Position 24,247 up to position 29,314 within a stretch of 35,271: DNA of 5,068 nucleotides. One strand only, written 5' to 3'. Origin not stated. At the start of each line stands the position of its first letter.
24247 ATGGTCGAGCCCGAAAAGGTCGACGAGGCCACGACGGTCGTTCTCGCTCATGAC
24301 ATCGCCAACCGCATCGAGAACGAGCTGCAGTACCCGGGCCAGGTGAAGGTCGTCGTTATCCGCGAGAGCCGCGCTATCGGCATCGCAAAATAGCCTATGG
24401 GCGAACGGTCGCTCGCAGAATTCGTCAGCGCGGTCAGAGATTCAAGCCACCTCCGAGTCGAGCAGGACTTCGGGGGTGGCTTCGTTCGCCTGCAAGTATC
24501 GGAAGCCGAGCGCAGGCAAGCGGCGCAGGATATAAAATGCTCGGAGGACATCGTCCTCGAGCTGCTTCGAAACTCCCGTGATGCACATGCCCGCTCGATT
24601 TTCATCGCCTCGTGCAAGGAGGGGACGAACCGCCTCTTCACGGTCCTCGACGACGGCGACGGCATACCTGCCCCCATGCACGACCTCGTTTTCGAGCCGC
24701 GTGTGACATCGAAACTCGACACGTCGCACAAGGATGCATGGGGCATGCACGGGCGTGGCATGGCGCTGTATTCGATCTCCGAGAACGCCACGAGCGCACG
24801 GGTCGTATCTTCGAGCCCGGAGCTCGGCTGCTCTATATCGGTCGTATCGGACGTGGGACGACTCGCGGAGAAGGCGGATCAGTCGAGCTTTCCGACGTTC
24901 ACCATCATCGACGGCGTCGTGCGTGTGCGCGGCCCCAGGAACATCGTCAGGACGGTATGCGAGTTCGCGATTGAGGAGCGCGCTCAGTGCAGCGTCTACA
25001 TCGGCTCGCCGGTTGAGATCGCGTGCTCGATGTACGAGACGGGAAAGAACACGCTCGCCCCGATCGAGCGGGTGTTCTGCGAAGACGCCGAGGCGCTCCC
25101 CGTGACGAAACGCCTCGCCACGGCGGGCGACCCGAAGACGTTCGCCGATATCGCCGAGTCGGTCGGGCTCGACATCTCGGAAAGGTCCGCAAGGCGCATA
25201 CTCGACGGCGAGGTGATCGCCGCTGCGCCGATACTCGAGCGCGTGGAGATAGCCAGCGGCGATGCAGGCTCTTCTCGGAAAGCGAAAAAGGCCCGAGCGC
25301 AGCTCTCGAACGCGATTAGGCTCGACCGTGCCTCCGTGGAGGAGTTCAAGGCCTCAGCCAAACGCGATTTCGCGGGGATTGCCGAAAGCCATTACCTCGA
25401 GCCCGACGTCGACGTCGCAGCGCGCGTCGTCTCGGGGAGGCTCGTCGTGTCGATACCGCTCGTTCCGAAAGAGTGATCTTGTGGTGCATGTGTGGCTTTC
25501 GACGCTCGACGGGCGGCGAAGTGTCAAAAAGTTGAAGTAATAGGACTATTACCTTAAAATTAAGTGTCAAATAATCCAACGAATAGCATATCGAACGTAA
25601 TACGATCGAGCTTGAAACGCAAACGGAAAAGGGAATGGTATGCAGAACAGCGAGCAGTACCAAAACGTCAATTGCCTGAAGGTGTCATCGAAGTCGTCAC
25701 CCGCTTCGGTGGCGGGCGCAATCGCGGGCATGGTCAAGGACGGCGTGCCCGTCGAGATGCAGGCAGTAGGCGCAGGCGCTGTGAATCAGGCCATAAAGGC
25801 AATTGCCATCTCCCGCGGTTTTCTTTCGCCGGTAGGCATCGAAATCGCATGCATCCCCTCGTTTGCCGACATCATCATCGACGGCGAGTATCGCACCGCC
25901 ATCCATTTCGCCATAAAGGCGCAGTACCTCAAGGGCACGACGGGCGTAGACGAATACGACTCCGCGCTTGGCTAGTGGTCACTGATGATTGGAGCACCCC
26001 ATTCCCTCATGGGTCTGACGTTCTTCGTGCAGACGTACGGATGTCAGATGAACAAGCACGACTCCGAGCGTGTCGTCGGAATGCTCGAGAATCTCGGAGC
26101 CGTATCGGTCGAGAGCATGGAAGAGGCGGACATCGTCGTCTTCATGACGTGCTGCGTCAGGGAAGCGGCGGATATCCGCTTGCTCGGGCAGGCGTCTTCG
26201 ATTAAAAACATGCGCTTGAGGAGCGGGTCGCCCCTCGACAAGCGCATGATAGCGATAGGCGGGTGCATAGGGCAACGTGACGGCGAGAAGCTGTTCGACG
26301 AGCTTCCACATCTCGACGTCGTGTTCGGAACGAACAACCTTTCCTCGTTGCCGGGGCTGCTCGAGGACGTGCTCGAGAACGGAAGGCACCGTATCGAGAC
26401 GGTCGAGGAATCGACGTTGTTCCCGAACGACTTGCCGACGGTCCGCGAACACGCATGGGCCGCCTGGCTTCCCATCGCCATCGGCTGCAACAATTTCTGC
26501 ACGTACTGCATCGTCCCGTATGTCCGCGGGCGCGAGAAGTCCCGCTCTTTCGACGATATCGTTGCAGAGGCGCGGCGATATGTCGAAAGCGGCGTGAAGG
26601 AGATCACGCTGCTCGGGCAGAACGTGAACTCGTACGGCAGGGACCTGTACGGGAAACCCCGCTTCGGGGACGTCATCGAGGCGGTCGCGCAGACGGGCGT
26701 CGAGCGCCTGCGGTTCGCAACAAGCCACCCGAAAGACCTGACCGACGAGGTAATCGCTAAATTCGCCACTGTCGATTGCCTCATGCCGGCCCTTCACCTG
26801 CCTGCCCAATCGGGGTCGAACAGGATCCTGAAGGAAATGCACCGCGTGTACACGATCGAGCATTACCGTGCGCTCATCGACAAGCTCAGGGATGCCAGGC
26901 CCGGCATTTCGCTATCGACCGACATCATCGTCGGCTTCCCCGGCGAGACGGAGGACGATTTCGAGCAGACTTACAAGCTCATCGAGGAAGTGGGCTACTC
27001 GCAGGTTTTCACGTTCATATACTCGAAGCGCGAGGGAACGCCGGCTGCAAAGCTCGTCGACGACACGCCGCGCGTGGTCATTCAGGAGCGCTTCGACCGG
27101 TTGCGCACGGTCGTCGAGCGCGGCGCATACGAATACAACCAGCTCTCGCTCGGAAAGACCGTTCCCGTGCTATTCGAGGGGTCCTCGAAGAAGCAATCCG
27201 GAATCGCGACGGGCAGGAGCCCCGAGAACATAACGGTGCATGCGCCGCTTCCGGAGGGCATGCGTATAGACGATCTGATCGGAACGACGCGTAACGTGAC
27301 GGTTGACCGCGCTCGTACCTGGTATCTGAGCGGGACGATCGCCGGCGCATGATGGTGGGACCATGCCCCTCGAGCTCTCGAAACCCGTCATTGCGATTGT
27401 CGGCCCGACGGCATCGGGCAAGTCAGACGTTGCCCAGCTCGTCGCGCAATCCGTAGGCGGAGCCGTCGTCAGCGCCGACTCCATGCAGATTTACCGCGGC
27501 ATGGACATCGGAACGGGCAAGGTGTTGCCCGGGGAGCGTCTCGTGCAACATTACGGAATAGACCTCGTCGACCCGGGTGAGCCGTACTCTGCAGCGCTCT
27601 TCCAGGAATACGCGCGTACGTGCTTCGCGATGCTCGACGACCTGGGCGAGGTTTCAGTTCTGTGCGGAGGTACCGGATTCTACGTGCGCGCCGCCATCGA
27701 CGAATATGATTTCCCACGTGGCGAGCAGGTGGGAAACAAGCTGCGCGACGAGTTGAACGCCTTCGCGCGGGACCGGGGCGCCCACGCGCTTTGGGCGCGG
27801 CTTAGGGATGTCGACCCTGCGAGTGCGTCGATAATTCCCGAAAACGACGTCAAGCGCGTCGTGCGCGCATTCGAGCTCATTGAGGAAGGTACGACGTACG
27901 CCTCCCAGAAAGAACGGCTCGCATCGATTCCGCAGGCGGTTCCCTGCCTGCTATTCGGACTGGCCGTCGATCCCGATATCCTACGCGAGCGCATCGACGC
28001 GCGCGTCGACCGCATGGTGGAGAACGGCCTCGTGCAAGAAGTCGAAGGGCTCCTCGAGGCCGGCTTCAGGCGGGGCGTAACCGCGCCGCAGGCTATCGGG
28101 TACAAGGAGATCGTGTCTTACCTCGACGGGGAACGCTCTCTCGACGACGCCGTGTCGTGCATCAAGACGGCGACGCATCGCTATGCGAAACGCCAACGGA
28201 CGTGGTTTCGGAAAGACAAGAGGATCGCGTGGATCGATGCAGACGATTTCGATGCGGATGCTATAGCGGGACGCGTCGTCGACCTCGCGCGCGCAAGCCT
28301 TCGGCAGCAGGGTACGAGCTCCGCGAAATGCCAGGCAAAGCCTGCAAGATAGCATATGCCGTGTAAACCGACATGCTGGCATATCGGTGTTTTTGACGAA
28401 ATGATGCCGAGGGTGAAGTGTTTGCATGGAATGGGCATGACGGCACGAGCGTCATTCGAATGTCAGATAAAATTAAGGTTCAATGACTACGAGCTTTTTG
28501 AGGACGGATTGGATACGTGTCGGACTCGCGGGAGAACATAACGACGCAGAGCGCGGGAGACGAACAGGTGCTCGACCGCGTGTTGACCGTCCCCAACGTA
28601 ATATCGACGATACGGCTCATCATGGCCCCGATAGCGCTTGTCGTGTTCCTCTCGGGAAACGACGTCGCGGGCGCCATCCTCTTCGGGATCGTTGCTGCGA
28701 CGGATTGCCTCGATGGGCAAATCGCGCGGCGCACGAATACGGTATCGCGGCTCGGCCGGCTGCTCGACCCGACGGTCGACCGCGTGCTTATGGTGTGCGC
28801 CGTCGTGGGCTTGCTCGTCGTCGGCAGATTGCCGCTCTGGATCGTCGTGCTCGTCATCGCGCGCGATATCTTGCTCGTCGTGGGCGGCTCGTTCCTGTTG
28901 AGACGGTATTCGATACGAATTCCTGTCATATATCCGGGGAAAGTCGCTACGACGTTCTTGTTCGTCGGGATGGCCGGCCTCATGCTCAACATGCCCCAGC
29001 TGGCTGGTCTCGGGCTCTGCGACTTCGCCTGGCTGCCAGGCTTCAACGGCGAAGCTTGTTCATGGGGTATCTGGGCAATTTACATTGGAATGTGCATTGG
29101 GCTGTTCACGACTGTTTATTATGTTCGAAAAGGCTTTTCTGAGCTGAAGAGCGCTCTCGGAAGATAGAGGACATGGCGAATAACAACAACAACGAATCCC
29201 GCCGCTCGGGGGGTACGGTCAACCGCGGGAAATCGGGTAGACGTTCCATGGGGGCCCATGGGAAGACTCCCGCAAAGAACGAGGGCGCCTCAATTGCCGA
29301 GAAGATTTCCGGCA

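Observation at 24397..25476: Short MutL-flavoured GHKL ATPase with an HTH-like tail, translationally coupled to RNase Y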

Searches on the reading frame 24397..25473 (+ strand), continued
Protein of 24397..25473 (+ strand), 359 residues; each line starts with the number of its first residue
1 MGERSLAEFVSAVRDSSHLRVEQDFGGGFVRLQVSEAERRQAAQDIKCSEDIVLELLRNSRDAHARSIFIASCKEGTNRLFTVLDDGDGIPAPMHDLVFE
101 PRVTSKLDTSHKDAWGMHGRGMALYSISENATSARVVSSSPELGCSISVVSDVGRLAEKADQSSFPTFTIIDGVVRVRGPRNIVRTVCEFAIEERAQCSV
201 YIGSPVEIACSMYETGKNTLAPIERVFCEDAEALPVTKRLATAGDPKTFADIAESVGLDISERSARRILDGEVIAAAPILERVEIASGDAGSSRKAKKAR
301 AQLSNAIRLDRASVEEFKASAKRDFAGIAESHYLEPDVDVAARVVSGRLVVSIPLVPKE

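Call 58: search_solved_structures(query=A4, max_evalue=10, show_alignments=1)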
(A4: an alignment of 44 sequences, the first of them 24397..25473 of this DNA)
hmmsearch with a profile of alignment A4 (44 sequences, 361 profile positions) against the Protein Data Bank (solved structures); distinct sequences matched with E-value up to 10: 54.
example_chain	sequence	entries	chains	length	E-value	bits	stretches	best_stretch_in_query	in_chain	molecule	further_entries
5x9y_C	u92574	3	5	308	5.7e-09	39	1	47-150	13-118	DNA mismatch repair protein MutL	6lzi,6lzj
6lzk_A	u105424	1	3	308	5.7e-09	38.9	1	47-150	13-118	DNA mismatch repair protein MutL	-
4p7a_A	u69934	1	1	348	2.2e-06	30.5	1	43-135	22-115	DNA mismatch repair protein Mlh1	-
9n2k_A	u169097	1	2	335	8e-05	25.3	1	53-149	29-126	DNA mismatch repair protein MutL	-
7cch_A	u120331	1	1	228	9.3e-05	25.1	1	46-155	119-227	AdeS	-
1b63_A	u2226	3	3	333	0.0018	20.9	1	53-129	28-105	MUTL | DNA mismatch repair protein mutL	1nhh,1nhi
1bkn_A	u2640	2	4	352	0.0019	20.7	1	53-129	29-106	MUTL | DNA mismatch repair protein MutL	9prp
1b62_A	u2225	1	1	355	0.002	20.7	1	53-129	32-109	PROTEIN (MUTL)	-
1nhj_A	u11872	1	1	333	0.0023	20.5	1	53-112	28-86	DNA mismatch repair protein mutL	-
1ea6_A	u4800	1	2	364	0.0035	19.9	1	52-153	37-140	PMS1 PROTEIN HOMOLOG 2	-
7rcb_A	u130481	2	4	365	0.0035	19.9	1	52-153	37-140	Mismatch repair endonuclease PMS2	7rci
1h7s_A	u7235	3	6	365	0.0035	19.9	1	52-153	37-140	PMS1 PROTEIN HOMOLOG 2 | MISMATCH REPAIR ENDONUCLEASE PMS2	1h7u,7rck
6mfq_A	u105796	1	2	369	0.0035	19.9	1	52-153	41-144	Mismatch repair endonuclease PMS2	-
9s89_A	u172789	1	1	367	0.0035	19.9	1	52-153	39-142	Mismatch repair endonuclease PMS2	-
5idm_A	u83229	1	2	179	0.0036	19.9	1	76-107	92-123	Cell cycle histidine kinase CckA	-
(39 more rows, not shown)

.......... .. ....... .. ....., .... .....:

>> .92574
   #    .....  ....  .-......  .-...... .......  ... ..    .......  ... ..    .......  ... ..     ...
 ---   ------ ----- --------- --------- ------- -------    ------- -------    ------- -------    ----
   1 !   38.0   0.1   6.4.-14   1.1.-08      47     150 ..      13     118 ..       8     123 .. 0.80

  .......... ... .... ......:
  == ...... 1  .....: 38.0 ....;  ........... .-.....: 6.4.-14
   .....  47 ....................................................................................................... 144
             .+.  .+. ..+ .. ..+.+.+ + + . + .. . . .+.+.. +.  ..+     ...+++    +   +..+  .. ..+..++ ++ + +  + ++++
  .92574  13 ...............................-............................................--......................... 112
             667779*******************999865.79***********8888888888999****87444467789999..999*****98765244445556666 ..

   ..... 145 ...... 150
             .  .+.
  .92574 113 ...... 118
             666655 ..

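Call 71: search_protein_families(library=ncbifam, proteins=[L081:7461-8291:+, L081:1025-1534:+, L081:9697-11118:+, L081:7184-7441:+], max_evalue=0.00001)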
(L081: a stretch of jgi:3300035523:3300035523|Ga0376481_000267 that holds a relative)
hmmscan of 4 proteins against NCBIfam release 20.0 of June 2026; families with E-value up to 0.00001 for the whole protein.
L081:7461-8291:+ (277 aa): 6 families
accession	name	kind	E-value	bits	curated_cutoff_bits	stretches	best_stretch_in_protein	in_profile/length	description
NF041577.1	nside_bi_sphtase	equivalog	5e-55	186.6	400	1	2-248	3-255/276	3',5'-nucleoside bisphosphate phosphatase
NF047791.1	RNaseRnm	equivalog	3.1e-54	184.1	375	1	3-247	3-254/275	RNase RNM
NF041661.1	Cycl_ph_dihydrol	equivalog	3.9e-36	124.7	500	1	4-246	1-247/259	phosphoribosyl 1,2-cyclic phosphate 1,2-diphosphodiesterase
NF038032.1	CehA_McbA_metalo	domain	2.4e-15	56.7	80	1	2-67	4-70/315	CehA/McbA family metallohydrolase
NF045780.1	TrlF_fam_ATP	equivalog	3.9e-12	45.7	350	1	4-137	9-166/944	TrlF family AAA-like ATPase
NF004981.0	PRK06361.1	equivalog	4.9e-06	26.1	117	1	3-64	2-71/217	histidinol phosphate phosphatase domain-containing protein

L081:1025-1534:+ (170 aa): 2 families
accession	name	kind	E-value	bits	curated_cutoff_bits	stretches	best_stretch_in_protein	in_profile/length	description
TIGR02258.1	2_5_ligase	equivalog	3.4e-40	137.9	65.7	1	2-168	17-180/180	RNA 2',3'-cyclic phosphodiesterase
NF011704.0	PRK15124.1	equivalog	4.6e-13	49.5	184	1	14-169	32-175/176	RNA 2',3'-cyclic phosphodiesterase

L081:9697-11118:+ (474 aa): 4 families
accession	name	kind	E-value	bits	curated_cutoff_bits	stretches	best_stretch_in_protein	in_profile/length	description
TIGR04335.1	AmmeMemoSam_A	hypoth_equivalog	3e-38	130.9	99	1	310-472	4-174/175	AmmeMemoRadiSam system protein A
NF002000.0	PRK00801.1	equivalog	1.4e-25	89.5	273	1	309-439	12-145/201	hypothetical protein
TIGR00296.1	TIGR00296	hypoth_equivalog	3.9e-23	82.2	91.05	1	307-474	11-184/200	TIGR00296 family protein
TIGR02298.1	HpaD_Fe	equivalog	3.2e-09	36.6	315.95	1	21-196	18-192/284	3,4-dihydroxyphenylacetate 2,3-dioxygenase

L081:7184-7441:+ (86 aa): 0 families

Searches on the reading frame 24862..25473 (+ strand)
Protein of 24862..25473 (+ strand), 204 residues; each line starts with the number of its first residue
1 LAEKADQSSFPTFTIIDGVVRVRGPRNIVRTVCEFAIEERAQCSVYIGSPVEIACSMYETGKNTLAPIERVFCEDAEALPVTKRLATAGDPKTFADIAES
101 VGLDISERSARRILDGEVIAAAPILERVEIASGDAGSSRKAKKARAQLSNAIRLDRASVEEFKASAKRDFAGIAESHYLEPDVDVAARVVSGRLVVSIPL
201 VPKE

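Call 35: predict_structure(alignment_id=A2)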
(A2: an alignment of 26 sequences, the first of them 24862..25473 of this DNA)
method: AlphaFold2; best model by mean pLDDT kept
length: 204 residues; sequences in the alignment: 26
mean_pLDDT: 80.3   pTM: 0.53
mean pLDDT of the five models: 80.3, 78.2, 76.7, 76.3, 75.3
residues with pLDDT >= 90: 96; 70-90: 59; 50-70: 31; < 50: 18
segments of 3 or more residues with pLDDT < 50: 1-10, 135-138
pLDDT, mean of each block of 10 residues (from residue 1): 39 55 61 83 89 95 84 83 91 96 96 96 83 52 52 83 93 93 91 88 89
secondary structure, 60 per line:
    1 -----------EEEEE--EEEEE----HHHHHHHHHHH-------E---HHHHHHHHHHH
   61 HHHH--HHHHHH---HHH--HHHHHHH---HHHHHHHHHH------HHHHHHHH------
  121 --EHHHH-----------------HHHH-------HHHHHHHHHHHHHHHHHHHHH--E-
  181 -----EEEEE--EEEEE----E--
elements in order: E12-16 E19-23 H28-38 H50-64 H67-72 H81-87 H91-100 H107-114 H124-127 H145-148 H156-176 E186-190 E193-197

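Call 37: fold_search(model_id=the predicted structure, library=pdb)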
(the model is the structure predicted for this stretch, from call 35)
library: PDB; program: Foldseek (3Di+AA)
matches with E <= 10: 102; with E <= 0.001: 0
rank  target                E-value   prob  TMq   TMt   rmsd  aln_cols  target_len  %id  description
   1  9eui_E                3.5e-01  0.41  0.19  0.08  11.2       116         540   12  Cryo-EM structure of Staphylococcus aureus bacteriophage phi812 baseplate in the post-contraction state - complete (released 2025-04-09)
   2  8f1j_M                4.1e-01  0.06  0.14  0.08  26.1       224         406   15  SigN RNA polymerase early-melted intermediate bound to mismatch DNA fragment dhsU36mm2 (-12A) (released 2023-04-05)
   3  9msg_M                4.9e-01  0.06  0.15  0.07  29.6       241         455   16  De novo SigN RNA polymerase transcription initiation intermediate with bound SigN-RII (released 2025-08-13)
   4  8f1k_M                5.5e-01  0.06  0.14  0.08  27.1       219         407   15  SigN RNA polymerase early-melted intermediate bound to full duplex DNA fragment dhsU36 (-12T) (released 2023-04-05)
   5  8q1i_O                7.7e-01  0.35  0.21  0.08  10.7       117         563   15  Neck-tail junction of phage 812 after tail contraction (C6) (released 2024-08-14)
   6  9eui_F                8.7e-01  0.30  0.20  0.08  11.0       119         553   17  Cryo-EM structure of Staphylococcus aureus bacteriophage phi812 baseplate in the post-contraction state - complete (released 2025-04-09)
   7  5oml_B                9.2e-01  0.28  0.14  0.38   9.1        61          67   13  Crystal structure of Trypanosoma Brucei PEX14 N-terminal domain in complex with small molecules to investigate the wat (released 2019-03-06)
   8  9euf_X                9.7e-01  0.57  0.19  0.08   9.4        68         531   18  Cryo-EM structure of Staphylococcus aureus bacteriophage phi812 baseplate in the pre-contraction state - complete (released 2025-04-09)
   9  5oml_A                1.3e+00  0.20  0.14  0.39   8.8        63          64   14  Crystal structure of Trypanosoma Brucei PEX14 N-terminal domain in complex with small molecules to investigate the wat (released 2019-03-06)
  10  9ki1_A                1.4e+00  0.90  0.22  0.31   2.7        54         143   15  Baseplate structure of Escherichia phage Mu (released 2025-02-12)
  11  8a5g                  1.5e+00  0.06  0.15  0.14  15.7       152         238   10  Crystal structure of Deinococcus radiodurans Endonuclease III-3 double mutant (released 2022-08-03)
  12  6spt                  1.6e+00  0.20  0.14  0.37   8.6        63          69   14  High resolution crystal structure of N-terminal domain of PEX14 from Trypanosoma brucei in complex with the fist compoun (released 2020-01-01)
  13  5l87                  1.9e+00  0.15  0.14  0.40   9.6        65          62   15  Targeting the PEX14-PEX5 interaction by small molecules provides novel therapeutic routes to treat trypanosomiases. (released 2017-03-08)
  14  5n8v_A                1.9e+00  0.15  0.14  0.40   8.8        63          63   14  Targeting the PEX14-PEX5 interaction by small molecules provides novel therapeutic routes to treat trypanosomiases. (released 2017-03-15)
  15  4uob                  2.2e+00  0.04  0.15  0.14  13.1       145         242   11  Crystal structure of Deinococcus radiodurans Endonuclease III-3 (released 2015-06-10)
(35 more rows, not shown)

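Call 61: fold_search(model_id=the predicted structure, library=viral)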
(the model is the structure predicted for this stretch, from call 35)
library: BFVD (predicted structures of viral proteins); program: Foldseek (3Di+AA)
matches with E <= 10: 332; with E <= 0.001: 0
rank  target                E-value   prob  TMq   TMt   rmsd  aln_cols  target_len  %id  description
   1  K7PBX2                1.7e-01  0.15  0.18  0.15  21.8       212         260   12  Protein ORF76 [Cyprinid herpesvirus 1]
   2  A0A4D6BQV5            3.2e-01  0.06  0.11  0.08  22.7       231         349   10  (no name in the UniProt tables at hand)
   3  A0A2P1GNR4            3.6e-01  0.10  0.16  0.06  19.2       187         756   18  PA [Wenling hagfish influenza virus]
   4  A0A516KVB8            4.1e-01  0.08  0.13  0.12  15.8       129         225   12  (no name in the UniProt tables at hand)
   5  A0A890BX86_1          4.8e-01  0.07  0.16  0.04  19.6       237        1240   14  Polyprotein (Fragment) [Picornavirales sp.]
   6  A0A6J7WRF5            5.1e-01  0.98  0.22  0.29   2.6        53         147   15  Uncharacterized protein [uncultured Caudovirales phage]
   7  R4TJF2                5.4e-01  0.91  0.21  0.11   7.7        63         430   14  Tail sheath [Halorubrum tailed phage 8]
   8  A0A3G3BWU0            6.4e-01  0.87  0.21  0.08   8.6        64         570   14  (no name in the UniProt tables at hand)
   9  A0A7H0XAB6            6.4e-01  0.07  0.16  0.12  20.1       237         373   12  (no name in the UniProt tables at hand)
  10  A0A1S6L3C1            6.8e-01  0.06  0.14  0.07  21.7       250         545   12  Uncharacterized protein [Erwinia phage vB_EamM_Yoloswag]
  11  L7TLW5                7.2e-01  0.08  0.14  0.18  12.5       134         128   16  Uncharacterized protein [Rhizobium phage RHEph09]
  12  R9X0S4                7.2e-01  0.04  0.10  0.12  19.4       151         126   13  RNA-dependent RNA polymerase (Fragment) [Sapovirus swine/SOH-4-12/2011/US]
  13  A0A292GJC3            7.6e-01  0.41  0.14  0.35  12.8        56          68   14  (no name in the UniProt tables at hand)
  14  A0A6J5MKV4            7.6e-01  0.08  0.16  0.06  17.8       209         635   10  Bifunctional 3'-5' exonuclease/DNA polymerase [uncultured Caudovirales phage]
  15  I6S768                8.1e-01  0.09  0.13  0.19  17.7       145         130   16  (no name in the UniProt tables at hand)
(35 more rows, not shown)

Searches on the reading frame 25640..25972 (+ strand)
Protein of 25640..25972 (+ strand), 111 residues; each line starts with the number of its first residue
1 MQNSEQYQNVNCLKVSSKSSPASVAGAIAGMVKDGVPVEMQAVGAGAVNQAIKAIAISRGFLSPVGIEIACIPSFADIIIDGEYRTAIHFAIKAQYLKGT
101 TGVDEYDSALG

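Call 3: search_protein_families(library=pfam, proteins=[window:25640-25972:+], max_evalue=1)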
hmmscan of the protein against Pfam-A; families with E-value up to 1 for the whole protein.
window:25640-25972:+ (111 aa): 1 family
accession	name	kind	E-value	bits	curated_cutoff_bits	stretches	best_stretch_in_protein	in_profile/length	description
PF04232.17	SpoVS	-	4.9e-34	116.4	24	1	12-92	2-82/83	Stage V sporulation protein S (SpoVS)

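Call 4: search_protein_families(library=ncbifam, proteins=[window:25640-25972:+], max_evalue=1)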
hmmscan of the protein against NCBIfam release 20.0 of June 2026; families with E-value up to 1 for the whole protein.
window:25640-25972:+ (111 aa): 0 families

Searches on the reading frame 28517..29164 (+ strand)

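Call 20: search_protein_families(library=pfam, proteins=[window:28517-29164:+], max_evalue=0.00001)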
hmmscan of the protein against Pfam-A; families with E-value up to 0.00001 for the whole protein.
window:28517-29164:+ (216 aa): 1 family
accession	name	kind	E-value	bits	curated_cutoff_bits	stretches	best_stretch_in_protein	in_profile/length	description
PF01066.26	CDP-OH_P_transf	-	6.5e-33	114.7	22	1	24-167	2-138/152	CDP-alcohol phosphatidyltransferase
